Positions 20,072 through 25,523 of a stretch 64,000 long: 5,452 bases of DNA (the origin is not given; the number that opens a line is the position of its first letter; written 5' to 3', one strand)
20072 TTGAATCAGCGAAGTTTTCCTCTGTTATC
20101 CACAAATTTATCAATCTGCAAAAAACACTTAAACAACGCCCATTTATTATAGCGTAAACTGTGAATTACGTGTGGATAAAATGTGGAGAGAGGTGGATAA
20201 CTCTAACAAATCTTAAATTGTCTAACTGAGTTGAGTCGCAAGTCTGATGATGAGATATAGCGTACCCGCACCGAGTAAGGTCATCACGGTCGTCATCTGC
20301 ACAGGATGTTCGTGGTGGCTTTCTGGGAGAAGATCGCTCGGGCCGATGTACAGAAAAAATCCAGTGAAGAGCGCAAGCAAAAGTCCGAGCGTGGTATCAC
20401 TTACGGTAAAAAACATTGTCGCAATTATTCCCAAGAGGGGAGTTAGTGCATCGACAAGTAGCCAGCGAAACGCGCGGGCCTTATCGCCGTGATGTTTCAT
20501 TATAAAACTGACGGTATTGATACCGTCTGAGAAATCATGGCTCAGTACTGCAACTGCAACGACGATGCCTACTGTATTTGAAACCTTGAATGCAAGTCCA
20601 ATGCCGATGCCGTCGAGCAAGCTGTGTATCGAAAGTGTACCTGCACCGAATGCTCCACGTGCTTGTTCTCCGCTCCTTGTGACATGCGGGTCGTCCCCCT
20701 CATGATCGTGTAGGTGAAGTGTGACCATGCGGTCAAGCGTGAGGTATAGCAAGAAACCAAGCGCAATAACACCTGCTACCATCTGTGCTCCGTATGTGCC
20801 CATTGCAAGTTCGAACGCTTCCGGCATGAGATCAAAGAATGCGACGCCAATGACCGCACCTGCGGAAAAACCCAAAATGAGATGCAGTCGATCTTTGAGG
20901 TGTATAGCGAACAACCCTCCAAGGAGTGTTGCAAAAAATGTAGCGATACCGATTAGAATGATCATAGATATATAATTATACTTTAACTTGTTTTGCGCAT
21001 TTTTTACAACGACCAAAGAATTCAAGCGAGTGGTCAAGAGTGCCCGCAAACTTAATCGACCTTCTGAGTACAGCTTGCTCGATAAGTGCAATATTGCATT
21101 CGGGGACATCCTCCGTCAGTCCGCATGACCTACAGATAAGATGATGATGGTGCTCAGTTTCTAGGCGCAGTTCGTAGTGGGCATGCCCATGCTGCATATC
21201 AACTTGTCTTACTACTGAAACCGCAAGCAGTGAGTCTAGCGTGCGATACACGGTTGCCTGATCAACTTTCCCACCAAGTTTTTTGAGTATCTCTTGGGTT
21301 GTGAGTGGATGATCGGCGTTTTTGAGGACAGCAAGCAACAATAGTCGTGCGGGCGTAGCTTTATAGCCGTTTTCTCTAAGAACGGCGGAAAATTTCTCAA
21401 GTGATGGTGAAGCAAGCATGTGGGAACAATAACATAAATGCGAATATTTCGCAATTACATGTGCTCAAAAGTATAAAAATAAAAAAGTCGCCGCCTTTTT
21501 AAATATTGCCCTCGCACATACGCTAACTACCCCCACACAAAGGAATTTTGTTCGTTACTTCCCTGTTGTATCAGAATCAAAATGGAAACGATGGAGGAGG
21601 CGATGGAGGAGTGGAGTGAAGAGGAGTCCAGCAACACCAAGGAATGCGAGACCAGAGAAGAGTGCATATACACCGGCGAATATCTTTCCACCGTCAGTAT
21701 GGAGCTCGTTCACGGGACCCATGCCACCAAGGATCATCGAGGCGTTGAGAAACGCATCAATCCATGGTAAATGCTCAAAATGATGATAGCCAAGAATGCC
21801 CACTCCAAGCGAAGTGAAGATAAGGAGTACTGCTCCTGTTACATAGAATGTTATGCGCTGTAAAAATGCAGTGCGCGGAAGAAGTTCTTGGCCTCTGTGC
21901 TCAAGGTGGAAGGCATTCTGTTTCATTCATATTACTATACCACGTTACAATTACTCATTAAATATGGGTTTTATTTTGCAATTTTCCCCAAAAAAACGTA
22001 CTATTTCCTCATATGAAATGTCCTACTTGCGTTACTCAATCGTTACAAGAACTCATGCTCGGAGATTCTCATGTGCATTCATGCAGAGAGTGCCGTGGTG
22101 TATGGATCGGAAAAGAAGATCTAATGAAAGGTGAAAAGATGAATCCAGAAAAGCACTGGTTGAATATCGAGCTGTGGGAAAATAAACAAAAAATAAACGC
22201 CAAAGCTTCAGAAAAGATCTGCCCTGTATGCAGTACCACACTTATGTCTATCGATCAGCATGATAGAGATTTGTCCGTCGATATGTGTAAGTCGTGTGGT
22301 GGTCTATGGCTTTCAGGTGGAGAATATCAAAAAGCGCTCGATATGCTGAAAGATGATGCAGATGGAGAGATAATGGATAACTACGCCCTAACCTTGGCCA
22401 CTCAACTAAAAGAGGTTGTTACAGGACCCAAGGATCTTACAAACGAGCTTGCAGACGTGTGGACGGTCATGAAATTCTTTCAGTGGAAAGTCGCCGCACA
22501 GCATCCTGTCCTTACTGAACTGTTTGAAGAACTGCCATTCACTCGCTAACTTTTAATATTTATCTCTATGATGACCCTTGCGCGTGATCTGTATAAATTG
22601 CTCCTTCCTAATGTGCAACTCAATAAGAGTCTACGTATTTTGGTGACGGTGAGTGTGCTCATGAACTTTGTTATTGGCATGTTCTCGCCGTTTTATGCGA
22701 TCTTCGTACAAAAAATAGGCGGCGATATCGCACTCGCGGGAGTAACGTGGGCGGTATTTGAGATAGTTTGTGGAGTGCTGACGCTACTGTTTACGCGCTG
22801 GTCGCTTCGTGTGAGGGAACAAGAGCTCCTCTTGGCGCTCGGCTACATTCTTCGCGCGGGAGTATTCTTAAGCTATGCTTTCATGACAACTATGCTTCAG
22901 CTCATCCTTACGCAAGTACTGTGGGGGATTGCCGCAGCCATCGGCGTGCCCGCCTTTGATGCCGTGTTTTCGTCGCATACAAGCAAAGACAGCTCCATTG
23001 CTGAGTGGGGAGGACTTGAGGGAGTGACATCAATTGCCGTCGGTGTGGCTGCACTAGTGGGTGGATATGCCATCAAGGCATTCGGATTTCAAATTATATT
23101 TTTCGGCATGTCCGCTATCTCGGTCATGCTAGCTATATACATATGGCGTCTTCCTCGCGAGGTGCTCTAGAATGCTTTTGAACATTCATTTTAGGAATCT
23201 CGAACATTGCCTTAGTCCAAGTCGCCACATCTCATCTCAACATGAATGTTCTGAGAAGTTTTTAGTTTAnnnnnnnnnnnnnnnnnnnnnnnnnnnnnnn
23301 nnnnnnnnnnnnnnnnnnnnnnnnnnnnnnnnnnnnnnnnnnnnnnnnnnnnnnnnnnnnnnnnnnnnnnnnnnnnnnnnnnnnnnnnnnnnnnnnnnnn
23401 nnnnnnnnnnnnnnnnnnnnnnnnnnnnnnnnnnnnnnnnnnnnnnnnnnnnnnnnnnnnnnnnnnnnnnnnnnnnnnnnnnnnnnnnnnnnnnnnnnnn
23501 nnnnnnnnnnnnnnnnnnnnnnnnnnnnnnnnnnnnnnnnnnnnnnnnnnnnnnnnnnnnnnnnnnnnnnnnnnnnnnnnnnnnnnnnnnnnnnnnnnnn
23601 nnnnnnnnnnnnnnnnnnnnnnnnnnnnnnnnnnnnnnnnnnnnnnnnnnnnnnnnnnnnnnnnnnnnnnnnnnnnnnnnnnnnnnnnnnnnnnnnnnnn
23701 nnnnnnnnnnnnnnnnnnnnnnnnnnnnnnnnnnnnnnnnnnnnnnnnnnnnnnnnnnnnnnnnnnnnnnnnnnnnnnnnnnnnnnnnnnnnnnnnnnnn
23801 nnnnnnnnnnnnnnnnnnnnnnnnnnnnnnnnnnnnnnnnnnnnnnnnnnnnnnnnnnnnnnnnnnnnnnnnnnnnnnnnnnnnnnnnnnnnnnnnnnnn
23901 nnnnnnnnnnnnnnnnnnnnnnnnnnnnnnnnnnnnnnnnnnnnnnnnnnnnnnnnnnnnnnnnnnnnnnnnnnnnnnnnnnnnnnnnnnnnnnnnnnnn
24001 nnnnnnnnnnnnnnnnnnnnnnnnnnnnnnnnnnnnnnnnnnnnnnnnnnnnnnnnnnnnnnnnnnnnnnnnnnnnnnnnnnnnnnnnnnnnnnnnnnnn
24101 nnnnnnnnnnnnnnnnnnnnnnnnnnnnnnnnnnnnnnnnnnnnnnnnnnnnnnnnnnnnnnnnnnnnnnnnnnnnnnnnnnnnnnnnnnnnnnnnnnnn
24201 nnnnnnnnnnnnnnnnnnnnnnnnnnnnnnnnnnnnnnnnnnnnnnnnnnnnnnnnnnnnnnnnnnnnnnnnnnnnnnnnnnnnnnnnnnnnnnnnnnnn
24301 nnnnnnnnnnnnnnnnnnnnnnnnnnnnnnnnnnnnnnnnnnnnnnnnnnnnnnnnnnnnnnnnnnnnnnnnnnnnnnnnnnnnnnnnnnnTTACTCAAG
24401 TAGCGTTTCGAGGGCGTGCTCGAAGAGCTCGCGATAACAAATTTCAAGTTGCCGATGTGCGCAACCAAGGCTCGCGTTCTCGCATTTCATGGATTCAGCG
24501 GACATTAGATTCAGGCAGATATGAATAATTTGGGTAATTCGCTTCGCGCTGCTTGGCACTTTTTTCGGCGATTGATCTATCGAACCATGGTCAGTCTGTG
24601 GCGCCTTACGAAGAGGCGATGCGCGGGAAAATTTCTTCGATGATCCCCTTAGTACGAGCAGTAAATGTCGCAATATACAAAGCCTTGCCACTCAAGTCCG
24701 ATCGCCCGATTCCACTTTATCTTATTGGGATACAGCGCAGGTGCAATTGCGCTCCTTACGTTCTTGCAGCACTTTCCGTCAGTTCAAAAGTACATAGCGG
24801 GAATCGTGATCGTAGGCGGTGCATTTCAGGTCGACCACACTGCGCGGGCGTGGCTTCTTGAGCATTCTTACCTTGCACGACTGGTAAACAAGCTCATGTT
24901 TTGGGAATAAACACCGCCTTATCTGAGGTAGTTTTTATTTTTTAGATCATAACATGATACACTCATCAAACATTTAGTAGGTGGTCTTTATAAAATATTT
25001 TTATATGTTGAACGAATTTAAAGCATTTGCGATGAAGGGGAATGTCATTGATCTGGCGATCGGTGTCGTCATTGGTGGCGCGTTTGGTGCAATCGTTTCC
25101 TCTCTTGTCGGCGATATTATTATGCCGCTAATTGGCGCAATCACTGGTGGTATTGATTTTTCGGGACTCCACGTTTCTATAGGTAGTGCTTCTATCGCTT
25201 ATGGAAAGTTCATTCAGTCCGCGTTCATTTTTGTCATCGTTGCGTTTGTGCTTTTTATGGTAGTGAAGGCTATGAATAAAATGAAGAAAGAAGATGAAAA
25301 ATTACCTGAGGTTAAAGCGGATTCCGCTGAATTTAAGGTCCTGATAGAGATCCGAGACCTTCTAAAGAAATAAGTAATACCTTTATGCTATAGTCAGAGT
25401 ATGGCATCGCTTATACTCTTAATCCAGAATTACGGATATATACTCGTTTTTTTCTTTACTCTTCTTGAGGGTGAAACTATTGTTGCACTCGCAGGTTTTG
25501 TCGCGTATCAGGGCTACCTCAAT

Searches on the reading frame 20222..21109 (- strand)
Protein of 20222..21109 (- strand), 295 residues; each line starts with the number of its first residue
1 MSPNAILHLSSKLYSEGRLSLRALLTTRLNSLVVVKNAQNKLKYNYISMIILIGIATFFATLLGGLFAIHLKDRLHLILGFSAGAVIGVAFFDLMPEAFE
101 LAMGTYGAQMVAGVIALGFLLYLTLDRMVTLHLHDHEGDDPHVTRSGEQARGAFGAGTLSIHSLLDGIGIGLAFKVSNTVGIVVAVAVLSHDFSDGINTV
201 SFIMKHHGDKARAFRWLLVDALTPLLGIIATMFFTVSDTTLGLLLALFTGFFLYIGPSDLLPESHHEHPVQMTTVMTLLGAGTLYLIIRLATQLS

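Call 3: search_protein_families(library=pfam, proteins=[window:20222-21109:-], max_evalue=0.01)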
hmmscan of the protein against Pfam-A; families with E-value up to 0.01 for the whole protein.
window:20222-21109:- (295 aa): 1 family
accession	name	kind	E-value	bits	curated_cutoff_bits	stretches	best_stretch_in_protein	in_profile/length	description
PF02535.28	Zip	-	9e-25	88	35.1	2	159-287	185-322/323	ZIP Zinc transporter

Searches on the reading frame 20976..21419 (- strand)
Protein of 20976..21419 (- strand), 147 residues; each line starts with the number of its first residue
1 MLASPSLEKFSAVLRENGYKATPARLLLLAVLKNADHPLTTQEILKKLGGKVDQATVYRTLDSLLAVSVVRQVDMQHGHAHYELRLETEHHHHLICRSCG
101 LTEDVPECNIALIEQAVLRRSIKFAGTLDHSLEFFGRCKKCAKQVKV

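Call 3: search_protein_families(library=pfam, proteins=[window:20976-21419:-], max_evalue=0.01)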
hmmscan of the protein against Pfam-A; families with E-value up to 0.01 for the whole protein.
window:20976-21419:- (147 aa): 5 families
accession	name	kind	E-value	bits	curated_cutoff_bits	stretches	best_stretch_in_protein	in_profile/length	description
PF01475.25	FUR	-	1.6e-21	77.1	23.1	1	16-122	1-111/121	Ferric uptake regulator family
PF12840.13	HTH_20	-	7.9e-05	23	27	1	22-73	3-51/51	Helix-turn-helix domain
PF01316.27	Arg_repressor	-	0.00055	20.1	27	0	42-86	26-66/70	Arginine repressor, DNA binding domain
PF08100.18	Dimerisation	-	0.0025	18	25.6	1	25-83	27-82/93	O-methyltransferase dimerisation domain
PF07106.19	TBPIP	-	0.0027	18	22.8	1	28-65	6-43/62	TBPIP/Hop2 winged helix domain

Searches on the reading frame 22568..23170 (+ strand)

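Call 54: search_protein_families(library=pfam, proteins=[window:22568-23170:+], max_evalue=0.001)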
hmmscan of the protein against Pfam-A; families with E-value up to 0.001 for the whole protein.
window:22568-23170:+ (200 aa): 2 families
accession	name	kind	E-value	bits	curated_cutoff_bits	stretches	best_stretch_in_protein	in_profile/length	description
PF07690.21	MFS_1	-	5e-12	45.8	33.4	1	27-195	3-173/347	Major Facilitator Superfamily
PF12832.13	MFS_1_like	-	3e-06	27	25.2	1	15-178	207-371/373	MFS_1 like family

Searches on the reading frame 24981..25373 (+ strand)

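Call 55: search_protein_families(library=pfam, proteins=[window:24981-25373:+], max_evalue=0.001)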
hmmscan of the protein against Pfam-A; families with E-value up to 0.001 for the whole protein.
window:24981-25373:+ (130 aa): 1 family
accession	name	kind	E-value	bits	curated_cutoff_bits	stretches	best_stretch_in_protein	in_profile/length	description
PF01741.23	MscL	-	5.2e-42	143.5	27.4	1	9-129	1-123/123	Large-conductance mechanosensitive channel, MscL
